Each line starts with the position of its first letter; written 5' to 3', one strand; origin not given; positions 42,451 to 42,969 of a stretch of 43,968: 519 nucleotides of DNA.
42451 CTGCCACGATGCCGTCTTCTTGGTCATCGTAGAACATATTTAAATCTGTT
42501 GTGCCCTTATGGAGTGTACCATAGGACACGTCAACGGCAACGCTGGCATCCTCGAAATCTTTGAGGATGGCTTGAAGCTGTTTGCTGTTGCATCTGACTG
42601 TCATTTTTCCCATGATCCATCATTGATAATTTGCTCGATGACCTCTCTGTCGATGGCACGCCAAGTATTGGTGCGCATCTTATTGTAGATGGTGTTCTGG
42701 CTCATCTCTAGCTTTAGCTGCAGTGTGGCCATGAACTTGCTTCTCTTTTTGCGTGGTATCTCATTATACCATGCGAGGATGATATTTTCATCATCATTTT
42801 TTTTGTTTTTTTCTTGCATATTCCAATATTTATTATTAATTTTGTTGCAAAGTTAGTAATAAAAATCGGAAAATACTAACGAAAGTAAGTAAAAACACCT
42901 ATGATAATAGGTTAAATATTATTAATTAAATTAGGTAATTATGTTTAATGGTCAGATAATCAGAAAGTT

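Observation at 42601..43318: Lysogeny switch with overlapping face-to-face promoter elements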

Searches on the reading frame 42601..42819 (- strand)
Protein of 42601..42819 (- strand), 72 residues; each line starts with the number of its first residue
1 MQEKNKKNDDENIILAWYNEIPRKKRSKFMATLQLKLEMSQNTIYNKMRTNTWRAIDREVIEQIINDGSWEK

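Call 6: search_protein_families(library=pfam, proteins=[window:42601-42819:-], max_evalue=1)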
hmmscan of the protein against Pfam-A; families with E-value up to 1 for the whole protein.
window:42601-42819:- (72 aa): 1 family
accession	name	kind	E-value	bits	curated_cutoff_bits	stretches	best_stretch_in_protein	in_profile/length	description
PF00804.31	Syntaxin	-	0.023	15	26.7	1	28-71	108-151/157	Syntaxin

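Call 7: search_protein_families(library=phrogs, proteins=[window:42601-42819:-], max_evalue=0.1)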
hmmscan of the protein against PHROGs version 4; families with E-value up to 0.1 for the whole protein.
window:42601-42819:- (72 aa): 0 families

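Call 17: find_homologous_proteins(query=window:42601-42819:-)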
Query window:42601-42819:- (72 aa): 13 proteins with E <= 0.001 among 13 candidates.
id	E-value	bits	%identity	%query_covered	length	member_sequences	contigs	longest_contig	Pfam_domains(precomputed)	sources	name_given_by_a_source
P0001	2.5e-39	150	99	100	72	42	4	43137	-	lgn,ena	-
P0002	6.1e-39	148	100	99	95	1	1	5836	-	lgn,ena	-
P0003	6.3e-39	148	99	100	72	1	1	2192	-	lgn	-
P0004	6.0e-38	145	97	100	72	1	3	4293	-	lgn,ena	-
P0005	2.3e-37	143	96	100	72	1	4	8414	-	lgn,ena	-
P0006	5.4e-37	142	94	100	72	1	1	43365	-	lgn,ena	-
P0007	6.4e-37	142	94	100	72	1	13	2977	-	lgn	-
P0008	2.2e-36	140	93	100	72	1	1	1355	-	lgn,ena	-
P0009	3.7e-36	139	93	100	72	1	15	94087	-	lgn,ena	-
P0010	1.2e-35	138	92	100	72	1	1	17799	-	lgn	-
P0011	1.7e-35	137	92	100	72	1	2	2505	-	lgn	-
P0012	1.1e-28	116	72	100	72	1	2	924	-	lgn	-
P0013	2.8e-19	86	100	60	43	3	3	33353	-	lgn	-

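Call 27: find_homologous_proteins(query=A1, max_evalue=0.01)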
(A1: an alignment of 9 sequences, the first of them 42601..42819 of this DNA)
Query A1 (9 sequences) (72 aa, profile of the alignment): 98 proteins with E <= 0.01 among 119 candidates.
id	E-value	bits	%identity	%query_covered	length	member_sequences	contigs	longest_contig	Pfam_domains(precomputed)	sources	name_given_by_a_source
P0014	1.4e-38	148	56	82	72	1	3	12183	-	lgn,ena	-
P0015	2.1e-38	148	54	82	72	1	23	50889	-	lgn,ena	-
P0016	2.2e-38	148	54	78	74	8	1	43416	-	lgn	-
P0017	2.2e-38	148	54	82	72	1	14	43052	-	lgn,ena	-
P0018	2.3e-38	148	49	100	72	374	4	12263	-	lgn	-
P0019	2.4e-38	148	49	100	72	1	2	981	-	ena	-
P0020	3.4e-38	147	53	82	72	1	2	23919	-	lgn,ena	-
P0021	4.0e-38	147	46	99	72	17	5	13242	-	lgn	-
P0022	4.1e-38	147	54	82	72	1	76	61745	-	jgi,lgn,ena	jgi:hypothetical protein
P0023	4.3e-38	147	53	82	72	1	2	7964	-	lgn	-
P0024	4.6e-38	147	49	100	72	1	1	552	-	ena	-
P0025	5.0e-38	147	53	82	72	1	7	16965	-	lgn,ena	-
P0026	5.7e-38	146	51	82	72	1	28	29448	-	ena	-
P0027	6.0e-38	146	57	78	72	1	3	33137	-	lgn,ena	-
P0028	6.1e-38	146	54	82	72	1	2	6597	-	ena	-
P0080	1.3e-33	133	43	100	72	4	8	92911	-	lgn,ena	-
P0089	1.5e-29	119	46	100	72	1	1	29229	-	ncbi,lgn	-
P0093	4.5e-25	105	39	100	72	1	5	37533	-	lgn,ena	-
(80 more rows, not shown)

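Call 30: search_solved_structures(query=A2, max_evalue=10)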
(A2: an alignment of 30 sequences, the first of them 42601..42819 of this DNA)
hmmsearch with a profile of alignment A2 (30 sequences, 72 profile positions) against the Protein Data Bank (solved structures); distinct sequences matched with E-value up to 10: 73 (the best 60 are shown).
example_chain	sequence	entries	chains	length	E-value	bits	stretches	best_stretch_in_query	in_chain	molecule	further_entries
4o0w_A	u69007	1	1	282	0.47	13.7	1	21-50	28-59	Aurora kinase A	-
7fh0_A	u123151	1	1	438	0.51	13.6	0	42-68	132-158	Spike protein S1,Spike protein S1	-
3w2c_A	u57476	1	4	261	0.74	13.1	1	21-50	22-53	Aurora kinase A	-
9s0k_B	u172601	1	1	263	0.75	13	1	21-50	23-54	Aurora kinase A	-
8jf4_A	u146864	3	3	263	0.75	13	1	21-50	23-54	Aurora kinase A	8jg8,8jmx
5orl_A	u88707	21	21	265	0.76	13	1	21-50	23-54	Aurora kinase A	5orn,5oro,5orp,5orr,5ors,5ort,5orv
9s0w_A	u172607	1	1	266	0.76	13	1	21-50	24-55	Aurora kinase A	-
8c15_A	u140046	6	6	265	0.76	13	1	21-50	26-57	Aurora kinase A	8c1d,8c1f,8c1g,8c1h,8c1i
3efw_A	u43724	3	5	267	0.77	13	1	21-50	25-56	Serine/threonine-protein kinase 6 | cDNA FLJ58295, highly similar to Serine/threonine-protein kinase 6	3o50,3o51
5osd_A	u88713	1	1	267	0.77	13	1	21-50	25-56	Aurora kinase A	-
6vpi_A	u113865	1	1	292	0.77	13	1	21-50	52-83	TPX2 fragment - Aurora A kinase domain fusion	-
3e5a_A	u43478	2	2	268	0.77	13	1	21-50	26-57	Serine/threonine-protein kinase 6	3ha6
5os5_A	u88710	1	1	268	0.77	13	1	21-50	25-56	Aurora kinase A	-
2xne_A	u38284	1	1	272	0.78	13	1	21-50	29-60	SERINE/THREONINE-PROTEIN KINASE 6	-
3h0y_A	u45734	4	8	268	0.78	13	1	21-50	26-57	Serine/threonine-protein kinase 6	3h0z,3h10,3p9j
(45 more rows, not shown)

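Call 36: predict_structure(alignment_id=A2)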
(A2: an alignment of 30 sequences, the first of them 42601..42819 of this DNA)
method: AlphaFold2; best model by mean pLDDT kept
length: 72 residues; sequences in the alignment: 30
mean_pLDDT: 83.1   pTM: 0.67
mean pLDDT of the five models: 83.1, 81.7, 81.3, 79.0, 78.8
residues with pLDDT >= 90: 33; 70-90: 27; 50-70: 4; < 50: 8
segments of 3 or more residues with pLDDT < 50: 1-5, 7-9
pLDDT, mean of each block of 10 residues (from residue 1): 46 86 89 92 91 90 89 75
secondary structure, 60 per line:
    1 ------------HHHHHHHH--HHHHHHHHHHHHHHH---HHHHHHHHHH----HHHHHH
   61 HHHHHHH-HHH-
elements in order: H13-20 H23-37 H41-50 H55-67

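Call 39: fold_search(model_id=the predicted structure, library=pdb)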
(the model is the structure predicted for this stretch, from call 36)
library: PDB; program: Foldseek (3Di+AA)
matches with E <= 10: 4; with E <= 0.001: 0
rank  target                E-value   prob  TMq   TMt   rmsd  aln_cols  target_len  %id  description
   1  3h5t                  3.1e+00  0.16  0.38  0.11   3.0        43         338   21  Crystal structure of a transcriptional regulator, Lacl family protein from Corynebacterium glutamicum (released 2009-05-05)
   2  4n1k_C                5.5e+00  0.07  0.32  0.27   6.4        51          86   16  Crystal structures of NLRP14 pyrin domain reveal a conformational switch mechanism, regulating its molecular interacti (released 2014-07-16)
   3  5jaa_B                8.1e+00  0.10  0.43  0.33   4.1        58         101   10  Crystal structure of the HigBA2 toxin-antitoxin complex (released 2017-04-05)
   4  3bs3                  8.6e+00  0.07  0.40  0.44   3.6        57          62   19  Crystal structure of a putative DNA-binding protein from Bacteroides fragilis (released 2008-01-15)

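Call 42: find_encoding_contigs(protein=P0093, flank=2500, max_places=3)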
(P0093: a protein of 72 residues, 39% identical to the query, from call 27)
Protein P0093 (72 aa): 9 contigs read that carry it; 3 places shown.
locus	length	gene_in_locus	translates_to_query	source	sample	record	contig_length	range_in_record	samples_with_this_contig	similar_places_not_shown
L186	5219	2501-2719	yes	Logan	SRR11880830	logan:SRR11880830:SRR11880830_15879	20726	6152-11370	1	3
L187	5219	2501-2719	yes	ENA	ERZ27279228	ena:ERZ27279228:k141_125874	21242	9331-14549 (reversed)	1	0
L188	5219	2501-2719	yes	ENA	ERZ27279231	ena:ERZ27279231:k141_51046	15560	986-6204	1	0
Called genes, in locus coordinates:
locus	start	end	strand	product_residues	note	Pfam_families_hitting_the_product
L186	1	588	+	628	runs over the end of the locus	-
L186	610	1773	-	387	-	PF00589:Phage_integrase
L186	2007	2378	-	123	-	-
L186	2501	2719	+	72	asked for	-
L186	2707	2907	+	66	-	-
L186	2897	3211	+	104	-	-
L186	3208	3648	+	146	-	-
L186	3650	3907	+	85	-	PF11753:DUF3310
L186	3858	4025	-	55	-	-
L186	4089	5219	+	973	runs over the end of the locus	-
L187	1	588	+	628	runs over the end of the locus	-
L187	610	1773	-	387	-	PF00589:Phage_integrase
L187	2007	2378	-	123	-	-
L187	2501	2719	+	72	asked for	-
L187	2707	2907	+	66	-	-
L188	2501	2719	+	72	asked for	-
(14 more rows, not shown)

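Call 43: find_encoding_contigs(protein=P0089, flank=2500, max_places=2)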
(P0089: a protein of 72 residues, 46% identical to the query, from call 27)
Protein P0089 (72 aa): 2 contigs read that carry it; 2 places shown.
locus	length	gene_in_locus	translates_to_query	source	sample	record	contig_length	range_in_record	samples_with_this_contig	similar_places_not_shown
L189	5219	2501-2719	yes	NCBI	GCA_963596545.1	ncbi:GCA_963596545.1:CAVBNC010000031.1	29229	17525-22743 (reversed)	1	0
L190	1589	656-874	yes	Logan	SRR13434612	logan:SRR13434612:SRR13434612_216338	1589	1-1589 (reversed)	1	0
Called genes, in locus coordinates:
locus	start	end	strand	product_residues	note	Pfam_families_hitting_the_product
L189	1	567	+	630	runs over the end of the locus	-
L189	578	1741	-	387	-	PF02899:Phage_int_SAM_1 (faint), PF00589:Phage_integrase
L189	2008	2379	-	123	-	-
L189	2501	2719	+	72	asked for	-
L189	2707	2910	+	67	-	-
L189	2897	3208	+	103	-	-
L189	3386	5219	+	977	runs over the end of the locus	-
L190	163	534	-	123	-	-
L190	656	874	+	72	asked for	-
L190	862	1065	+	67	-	-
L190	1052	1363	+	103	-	-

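Call 44: find_encoding_contigs(protein=P0080, flank=2500, max_places=3)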
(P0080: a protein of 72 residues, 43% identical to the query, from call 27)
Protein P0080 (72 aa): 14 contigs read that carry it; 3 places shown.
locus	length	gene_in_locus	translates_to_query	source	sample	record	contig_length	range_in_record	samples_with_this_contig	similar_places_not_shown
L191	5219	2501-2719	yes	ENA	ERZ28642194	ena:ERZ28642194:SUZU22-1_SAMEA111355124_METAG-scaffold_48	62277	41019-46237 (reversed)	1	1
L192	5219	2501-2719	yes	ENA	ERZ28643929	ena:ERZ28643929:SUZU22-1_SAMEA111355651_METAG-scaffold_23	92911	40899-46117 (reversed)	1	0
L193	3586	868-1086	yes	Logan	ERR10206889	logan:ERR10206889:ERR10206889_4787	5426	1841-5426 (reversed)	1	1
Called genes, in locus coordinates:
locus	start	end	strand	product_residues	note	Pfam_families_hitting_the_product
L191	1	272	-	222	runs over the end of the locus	PF00849:PseudoU_synth_2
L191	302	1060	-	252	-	PF00106:adh_short, PF08659:KR, PF13561:adh_short_C2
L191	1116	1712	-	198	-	PF00440:TetR_N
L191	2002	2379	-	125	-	PF13443:HTH_26 (weak)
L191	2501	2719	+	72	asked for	-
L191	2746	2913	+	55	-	-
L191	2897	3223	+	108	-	-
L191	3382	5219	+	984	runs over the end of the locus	-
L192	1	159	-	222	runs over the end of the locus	PF00849:PseudoU_synth_2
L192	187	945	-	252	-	PF00106:adh_short, PF08659:KR, PF13561:adh_short_C2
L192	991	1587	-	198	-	PF00440:TetR_N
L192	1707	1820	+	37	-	-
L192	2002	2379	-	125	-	PF13443:HTH_26 (weak)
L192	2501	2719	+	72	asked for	-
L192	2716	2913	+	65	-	-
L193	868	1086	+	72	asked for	-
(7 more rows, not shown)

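Call 86: search_protein_families(library=ncbifam, proteins=[window:42601-42819:-], max_evalue=0.1)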
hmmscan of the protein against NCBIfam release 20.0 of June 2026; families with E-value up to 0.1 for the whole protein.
window:42601-42819:- (72 aa): 1 family
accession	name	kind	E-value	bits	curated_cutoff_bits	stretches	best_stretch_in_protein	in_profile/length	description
NF011755.1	PRK15208.1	exception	0.046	13.1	360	1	4-61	41-99/225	long polar fimbrial biogenesis chaperone LpfB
